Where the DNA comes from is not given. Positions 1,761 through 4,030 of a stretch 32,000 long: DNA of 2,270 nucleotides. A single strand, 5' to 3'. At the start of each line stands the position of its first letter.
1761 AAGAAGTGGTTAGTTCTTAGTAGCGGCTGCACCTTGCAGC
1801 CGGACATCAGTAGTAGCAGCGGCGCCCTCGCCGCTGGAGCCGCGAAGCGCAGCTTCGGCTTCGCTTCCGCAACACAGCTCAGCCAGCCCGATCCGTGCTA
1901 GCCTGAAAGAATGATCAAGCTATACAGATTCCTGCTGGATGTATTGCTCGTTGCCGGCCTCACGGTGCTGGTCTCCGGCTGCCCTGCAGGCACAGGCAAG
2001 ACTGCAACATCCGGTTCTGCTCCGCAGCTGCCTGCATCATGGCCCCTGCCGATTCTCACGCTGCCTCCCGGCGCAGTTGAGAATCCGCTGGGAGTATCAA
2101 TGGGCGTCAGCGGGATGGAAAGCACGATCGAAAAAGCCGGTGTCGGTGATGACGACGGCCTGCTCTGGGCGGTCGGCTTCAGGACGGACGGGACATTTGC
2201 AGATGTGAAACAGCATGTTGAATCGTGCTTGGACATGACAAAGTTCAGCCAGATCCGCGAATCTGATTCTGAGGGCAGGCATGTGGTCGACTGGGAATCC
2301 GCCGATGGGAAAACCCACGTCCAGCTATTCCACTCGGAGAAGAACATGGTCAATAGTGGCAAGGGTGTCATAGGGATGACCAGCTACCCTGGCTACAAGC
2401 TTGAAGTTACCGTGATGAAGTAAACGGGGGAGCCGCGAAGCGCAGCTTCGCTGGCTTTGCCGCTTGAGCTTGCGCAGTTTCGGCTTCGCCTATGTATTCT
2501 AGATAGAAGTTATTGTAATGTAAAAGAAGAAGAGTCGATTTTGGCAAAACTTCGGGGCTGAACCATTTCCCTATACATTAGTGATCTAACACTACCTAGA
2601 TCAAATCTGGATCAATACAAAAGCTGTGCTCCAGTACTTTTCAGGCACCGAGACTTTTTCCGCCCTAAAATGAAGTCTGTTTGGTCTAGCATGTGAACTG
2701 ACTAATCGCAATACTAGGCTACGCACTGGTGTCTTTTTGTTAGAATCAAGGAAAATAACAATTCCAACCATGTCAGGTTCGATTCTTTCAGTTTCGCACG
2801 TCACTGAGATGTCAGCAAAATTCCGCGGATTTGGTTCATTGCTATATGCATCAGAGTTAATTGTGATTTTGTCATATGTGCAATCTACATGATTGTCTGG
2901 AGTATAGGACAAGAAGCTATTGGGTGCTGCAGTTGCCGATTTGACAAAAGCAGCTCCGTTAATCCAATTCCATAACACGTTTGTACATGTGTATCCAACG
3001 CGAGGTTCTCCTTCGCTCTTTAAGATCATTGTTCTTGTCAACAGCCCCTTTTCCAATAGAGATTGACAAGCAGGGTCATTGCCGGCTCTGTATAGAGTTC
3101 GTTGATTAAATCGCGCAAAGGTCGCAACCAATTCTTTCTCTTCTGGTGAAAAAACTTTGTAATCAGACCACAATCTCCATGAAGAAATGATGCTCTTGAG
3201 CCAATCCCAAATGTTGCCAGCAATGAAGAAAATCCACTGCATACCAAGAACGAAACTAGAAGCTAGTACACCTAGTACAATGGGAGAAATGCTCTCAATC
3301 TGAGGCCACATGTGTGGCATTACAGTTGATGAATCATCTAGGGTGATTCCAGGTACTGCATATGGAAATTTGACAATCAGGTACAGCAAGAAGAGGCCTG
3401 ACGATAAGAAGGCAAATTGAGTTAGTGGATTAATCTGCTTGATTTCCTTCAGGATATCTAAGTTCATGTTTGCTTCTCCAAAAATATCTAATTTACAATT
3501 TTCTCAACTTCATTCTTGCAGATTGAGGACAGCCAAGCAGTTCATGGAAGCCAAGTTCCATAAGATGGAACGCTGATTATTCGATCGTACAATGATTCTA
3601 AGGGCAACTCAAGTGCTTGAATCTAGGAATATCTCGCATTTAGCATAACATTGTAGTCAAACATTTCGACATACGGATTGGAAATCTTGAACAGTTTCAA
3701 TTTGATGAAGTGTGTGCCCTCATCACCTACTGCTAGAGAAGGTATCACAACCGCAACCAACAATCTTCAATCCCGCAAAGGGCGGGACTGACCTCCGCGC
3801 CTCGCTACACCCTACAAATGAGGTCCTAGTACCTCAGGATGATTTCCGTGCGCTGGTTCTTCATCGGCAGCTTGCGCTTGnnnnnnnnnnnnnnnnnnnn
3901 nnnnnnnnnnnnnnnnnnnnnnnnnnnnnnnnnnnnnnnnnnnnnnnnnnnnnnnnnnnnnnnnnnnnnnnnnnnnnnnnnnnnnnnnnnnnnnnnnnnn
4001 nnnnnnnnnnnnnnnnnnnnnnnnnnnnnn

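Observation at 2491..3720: AT-rich islet carrying a single two-TM protein with a possible SieB-like (superinfection exclusion) core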

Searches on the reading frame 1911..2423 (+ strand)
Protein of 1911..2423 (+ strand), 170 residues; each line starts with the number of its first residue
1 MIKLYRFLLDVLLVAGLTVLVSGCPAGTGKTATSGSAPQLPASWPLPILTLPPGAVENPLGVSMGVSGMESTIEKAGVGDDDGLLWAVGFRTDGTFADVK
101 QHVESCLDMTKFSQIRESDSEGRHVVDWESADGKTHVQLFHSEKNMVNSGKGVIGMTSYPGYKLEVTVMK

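Call 63: search_protein_families(library=pfam, proteins=[window:1911-2423:+], max_evalue=0.001)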
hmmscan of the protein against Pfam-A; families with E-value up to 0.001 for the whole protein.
window:1911-2423:+ (170 aa): 0 families

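Call 66: find_encoding_contigs(protein=window:1911-2423:+, flank=6000, max_places=10)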
Protein window:1911-2423:+ (170 aa): 7 contigs read that carry it; 6 places shown.
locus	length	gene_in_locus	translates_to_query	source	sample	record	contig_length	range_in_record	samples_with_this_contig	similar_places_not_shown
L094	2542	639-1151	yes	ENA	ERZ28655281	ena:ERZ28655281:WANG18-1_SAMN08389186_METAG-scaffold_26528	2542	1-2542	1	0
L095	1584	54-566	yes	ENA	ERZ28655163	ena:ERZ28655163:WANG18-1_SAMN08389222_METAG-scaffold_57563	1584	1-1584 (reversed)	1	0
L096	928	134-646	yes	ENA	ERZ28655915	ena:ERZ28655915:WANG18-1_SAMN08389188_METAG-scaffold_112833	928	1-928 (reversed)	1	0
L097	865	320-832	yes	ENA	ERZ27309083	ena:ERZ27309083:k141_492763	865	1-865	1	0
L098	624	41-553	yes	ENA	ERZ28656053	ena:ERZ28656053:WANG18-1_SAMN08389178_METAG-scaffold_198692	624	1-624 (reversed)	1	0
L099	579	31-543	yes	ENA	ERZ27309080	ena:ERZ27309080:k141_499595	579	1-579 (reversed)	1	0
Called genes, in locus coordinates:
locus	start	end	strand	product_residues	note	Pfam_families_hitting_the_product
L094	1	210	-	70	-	?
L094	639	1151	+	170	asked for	-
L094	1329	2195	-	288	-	-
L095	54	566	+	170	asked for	-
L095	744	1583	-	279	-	?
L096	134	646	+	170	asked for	-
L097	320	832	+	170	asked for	-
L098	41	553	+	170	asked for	-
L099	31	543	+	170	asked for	-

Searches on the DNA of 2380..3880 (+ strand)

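Call 83: search_dna_similar(query=window:2491-3771:+, collection=phages, mode=distant, max_evalue=0.01)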
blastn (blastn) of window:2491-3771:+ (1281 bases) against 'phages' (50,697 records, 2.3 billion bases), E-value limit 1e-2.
Records with a match: 1; places in all: 1; records where one place covers at least 80% of the query: 0.
Best place of each record, by identity: 80-90% 1.
By first word of the organism name: Klebsiella 1.
By host as written in the record: Klebsiella pneumoniae 1.
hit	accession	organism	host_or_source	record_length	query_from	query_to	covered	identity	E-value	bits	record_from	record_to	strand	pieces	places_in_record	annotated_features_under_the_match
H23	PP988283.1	Klebsiella phage KpS11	Klebsiella pneumoniae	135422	950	990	3%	85.4%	9e-3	48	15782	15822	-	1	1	hypothetical protein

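Call 84: search_dna_similar(query=window:2491-3771:+, collection=plasmids, mode=distant, max_evalue=0.01)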
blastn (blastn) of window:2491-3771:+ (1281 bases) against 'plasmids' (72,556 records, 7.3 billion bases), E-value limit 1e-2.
No match.

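Call 85: search_rna_families(source=window, start=2380, end=3880, threshold=evalue, max_evalue=1)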
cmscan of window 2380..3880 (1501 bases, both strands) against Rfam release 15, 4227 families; matches with E-value up to 1: 0.
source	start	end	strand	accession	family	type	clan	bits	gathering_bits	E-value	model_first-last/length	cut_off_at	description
